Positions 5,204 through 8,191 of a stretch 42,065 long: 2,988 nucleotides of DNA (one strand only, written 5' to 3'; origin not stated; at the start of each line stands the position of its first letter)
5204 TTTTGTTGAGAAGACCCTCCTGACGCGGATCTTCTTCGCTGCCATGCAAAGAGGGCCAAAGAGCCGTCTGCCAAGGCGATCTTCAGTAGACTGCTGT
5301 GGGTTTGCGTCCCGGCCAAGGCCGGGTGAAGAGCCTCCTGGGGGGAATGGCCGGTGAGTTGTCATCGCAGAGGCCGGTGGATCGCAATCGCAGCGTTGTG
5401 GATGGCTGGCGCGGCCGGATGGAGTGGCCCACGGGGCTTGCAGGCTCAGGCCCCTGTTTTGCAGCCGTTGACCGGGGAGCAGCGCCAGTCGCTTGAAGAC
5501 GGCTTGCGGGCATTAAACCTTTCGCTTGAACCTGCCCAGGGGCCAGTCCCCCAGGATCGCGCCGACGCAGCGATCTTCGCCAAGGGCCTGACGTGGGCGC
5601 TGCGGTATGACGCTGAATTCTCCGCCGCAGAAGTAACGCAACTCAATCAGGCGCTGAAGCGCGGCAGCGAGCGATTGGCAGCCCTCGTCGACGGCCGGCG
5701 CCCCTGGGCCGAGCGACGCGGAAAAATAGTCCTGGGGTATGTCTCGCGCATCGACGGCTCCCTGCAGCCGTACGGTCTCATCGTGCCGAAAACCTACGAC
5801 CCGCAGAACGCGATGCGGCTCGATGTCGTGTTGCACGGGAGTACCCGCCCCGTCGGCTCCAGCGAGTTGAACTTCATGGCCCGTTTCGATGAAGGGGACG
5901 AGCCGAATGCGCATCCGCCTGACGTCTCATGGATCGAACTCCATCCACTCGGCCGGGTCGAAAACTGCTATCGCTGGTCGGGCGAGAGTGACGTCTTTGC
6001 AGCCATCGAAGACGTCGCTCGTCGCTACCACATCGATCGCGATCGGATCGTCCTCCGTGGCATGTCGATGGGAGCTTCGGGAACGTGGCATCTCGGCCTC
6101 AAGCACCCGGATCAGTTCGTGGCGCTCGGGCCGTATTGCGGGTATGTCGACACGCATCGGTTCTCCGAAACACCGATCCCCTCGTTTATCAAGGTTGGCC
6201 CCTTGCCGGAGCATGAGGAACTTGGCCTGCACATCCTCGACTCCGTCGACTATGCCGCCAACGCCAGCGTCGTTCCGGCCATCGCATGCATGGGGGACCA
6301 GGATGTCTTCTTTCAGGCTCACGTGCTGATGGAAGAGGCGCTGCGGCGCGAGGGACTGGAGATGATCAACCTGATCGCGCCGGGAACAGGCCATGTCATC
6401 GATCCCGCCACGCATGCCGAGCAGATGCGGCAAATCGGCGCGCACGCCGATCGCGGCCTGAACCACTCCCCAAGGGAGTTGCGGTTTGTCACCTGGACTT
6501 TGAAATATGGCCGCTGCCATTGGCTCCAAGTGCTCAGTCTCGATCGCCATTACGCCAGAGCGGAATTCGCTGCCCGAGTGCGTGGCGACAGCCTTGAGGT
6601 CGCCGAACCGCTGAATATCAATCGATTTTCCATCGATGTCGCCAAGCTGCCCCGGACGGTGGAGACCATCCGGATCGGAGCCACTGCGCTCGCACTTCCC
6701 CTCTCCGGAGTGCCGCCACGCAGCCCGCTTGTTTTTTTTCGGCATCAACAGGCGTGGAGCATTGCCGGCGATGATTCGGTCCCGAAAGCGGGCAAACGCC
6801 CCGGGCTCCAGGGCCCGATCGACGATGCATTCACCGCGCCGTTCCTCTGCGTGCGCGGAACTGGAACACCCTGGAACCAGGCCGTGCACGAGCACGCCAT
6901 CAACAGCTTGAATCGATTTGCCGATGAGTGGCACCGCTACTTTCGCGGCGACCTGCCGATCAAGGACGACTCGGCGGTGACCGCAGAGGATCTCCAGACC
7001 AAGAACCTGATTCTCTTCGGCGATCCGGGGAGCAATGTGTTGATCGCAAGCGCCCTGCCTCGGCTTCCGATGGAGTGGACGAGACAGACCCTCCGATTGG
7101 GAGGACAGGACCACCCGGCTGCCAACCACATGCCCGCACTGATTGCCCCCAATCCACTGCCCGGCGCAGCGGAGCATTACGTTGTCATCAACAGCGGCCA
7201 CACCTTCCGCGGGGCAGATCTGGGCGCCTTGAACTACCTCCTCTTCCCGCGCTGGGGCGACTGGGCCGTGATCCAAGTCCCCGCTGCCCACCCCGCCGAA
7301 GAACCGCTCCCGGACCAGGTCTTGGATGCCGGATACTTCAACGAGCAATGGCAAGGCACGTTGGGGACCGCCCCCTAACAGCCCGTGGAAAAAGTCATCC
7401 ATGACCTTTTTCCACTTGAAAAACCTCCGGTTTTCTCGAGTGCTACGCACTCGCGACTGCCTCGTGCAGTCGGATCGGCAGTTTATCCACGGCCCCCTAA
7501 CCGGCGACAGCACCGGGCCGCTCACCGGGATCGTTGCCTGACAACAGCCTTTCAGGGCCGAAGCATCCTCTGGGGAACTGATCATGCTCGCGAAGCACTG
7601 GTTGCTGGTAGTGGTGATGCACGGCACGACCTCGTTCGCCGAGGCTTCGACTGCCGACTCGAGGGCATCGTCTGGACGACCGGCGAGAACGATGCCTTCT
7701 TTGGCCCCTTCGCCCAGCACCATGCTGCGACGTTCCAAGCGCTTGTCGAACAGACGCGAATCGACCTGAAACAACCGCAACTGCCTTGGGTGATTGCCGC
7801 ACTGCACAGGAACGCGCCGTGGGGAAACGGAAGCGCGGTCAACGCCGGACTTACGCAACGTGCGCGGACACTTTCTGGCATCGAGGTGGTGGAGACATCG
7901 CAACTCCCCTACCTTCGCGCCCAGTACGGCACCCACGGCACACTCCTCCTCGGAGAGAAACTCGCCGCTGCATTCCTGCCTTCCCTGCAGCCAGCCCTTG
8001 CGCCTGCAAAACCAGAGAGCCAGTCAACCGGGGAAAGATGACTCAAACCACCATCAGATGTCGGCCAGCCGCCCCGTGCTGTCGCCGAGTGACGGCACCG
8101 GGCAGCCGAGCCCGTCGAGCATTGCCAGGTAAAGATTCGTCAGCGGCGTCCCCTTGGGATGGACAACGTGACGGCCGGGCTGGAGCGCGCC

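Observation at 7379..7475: Two-copy, ~97-nt multi-hairpin element placed 7-8 nt after stop codons, with structure-preserving substitutions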

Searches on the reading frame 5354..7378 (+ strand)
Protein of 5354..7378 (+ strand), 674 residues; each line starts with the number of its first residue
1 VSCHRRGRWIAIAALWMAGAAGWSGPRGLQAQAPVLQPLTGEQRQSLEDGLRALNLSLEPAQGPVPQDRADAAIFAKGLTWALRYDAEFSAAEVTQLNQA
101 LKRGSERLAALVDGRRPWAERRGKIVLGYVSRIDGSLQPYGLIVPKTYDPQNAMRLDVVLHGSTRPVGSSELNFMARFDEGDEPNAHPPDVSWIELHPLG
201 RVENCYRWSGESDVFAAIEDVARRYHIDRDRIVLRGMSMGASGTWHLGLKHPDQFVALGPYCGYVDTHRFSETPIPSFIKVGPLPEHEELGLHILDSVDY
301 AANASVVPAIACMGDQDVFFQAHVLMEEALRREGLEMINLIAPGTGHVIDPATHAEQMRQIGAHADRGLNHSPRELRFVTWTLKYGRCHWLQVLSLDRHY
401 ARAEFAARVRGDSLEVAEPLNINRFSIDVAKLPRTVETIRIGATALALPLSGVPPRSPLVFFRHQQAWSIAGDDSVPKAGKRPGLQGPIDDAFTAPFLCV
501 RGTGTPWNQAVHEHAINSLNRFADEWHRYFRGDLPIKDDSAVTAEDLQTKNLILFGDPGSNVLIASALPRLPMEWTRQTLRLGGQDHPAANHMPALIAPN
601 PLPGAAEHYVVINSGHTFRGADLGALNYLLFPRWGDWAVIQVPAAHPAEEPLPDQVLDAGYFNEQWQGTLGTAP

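Call 27: search_protein_families(library=pfam, proteins=[window:5354-7378:+], max_evalue=0.01)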
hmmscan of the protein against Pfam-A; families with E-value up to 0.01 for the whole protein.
window:5354-7378:+ (674 aa): 2 families
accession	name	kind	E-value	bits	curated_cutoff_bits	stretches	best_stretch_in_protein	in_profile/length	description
PF00326.27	Peptidase_S9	-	4.5e-09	36.6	22.6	1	212-369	46-210/213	Prolyl oligopeptidase family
PF00756.26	Esterase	-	0.0011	19.2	22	1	221-327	106-204/251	Putative esterase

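Call 48: find_homologous_proteins(query=window:5354-7378:+, max_evalue=1e-80)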
Query window:5354-7378:+ (674 aa): 2189 proteins with E <= 1e-80 among 8000 candidates; the best 120 are listed.
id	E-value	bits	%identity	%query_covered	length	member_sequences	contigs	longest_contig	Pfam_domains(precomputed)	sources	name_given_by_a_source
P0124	0.0e+0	1532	100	98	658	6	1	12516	PF00326.28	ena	-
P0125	0.0e+0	1164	74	99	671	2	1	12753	PF00326.28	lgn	-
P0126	0.0e+0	1160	74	99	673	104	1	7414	PF00326.28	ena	-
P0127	0.0e+0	1152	73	99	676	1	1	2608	PF00326.28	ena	-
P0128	0.0e+0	1152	73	99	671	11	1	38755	PF00326.28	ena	-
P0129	0.0e+0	1151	74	99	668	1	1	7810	PF00326.28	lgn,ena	-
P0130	0.0e+0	1145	72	99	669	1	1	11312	PF00326.28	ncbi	-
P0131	0.0e+0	1120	73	98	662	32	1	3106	PF00326.28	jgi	jgi:hypothetical protein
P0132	0.0e+0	1087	72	95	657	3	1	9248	PF00326.28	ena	-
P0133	3.1e-297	1006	65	99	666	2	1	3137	PF00326.28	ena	-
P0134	5.2e-297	1005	66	94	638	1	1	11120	PF00326.28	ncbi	-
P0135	1.5e-296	1004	67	95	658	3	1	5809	PF00326.28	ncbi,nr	ncbi:MAG: prolyl oligopeptidase family serine peptidase, partial [Planctomycetales bacterium]|nr:pro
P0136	2.1e-296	1003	64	99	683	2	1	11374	PF00326.28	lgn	-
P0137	1.3e-295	1001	66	95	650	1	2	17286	PF00326.28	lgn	-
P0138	3.6e-294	996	66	95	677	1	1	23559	PF00326.28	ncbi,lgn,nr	ncbi:MAG: alpha/beta hydrolase: peptidase or carbohydrate esterase [Planctomycetaceae bacterium]|nr:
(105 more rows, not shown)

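Call 49: find_encoding_contigs(protein=P0128, flank=2500, max_places=2)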
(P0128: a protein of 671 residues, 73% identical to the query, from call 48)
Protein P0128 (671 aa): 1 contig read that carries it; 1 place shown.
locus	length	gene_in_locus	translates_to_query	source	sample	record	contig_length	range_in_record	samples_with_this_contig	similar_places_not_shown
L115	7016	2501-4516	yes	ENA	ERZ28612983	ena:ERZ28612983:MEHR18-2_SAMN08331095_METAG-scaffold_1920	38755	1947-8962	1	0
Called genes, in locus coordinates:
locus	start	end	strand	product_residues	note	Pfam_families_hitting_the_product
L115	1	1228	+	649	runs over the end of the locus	PF00664:ABC_membrane, PF00005:ABC_tran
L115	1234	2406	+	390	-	-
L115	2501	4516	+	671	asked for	PF00326:Peptidase_S9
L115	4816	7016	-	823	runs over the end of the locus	PF02368:Big_2 (faint), PF22359:Big-like (faint), PF07583:PSCyt2, PF07587:PSD1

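Call 50: find_encoding_contigs(protein=P0125, flank=2500, max_places=2)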
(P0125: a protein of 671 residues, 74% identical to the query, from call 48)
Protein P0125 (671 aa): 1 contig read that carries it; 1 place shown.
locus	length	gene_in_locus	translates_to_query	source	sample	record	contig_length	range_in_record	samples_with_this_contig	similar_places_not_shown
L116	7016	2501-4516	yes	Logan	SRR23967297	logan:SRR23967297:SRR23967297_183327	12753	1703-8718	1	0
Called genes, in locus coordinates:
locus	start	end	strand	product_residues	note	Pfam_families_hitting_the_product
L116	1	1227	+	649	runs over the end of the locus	PF00664:ABC_membrane, PF00005:ABC_tran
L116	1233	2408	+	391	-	-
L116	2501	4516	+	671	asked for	PF00326:Peptidase_S9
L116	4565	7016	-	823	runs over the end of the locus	PF02368:Big_2 (faint), PF22359:Big-like (weak), PF07583:PSCyt2, PF07587:PSD1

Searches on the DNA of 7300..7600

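Call 7: search_rna_families(source=window, start=7300, end=7600, threshold=evalue, max_evalue=10)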
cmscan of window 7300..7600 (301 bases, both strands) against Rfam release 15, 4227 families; matches with E-value up to 10: 1.
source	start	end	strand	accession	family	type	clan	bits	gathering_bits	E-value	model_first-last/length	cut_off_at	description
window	7459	7518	+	RF03165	2dG-II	Cis-reg; riboswitch;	CL00123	15.6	60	0.72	1-71/71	no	2dG-II purine riboswitch aptamer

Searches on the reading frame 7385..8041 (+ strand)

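Call 27: search_protein_families(library=pfam, proteins=[window:7385-8041:+], max_evalue=0.01)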
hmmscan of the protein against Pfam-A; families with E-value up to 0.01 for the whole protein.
window:7385-8041:+ (218 aa): 1 family
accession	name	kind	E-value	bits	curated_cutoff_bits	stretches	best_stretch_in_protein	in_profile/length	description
PF03629.24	SASA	-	2.8e-11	43.9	24.8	1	87-198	118-225/226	Carbohydrate esterase, sialic acid-specific acetylesterase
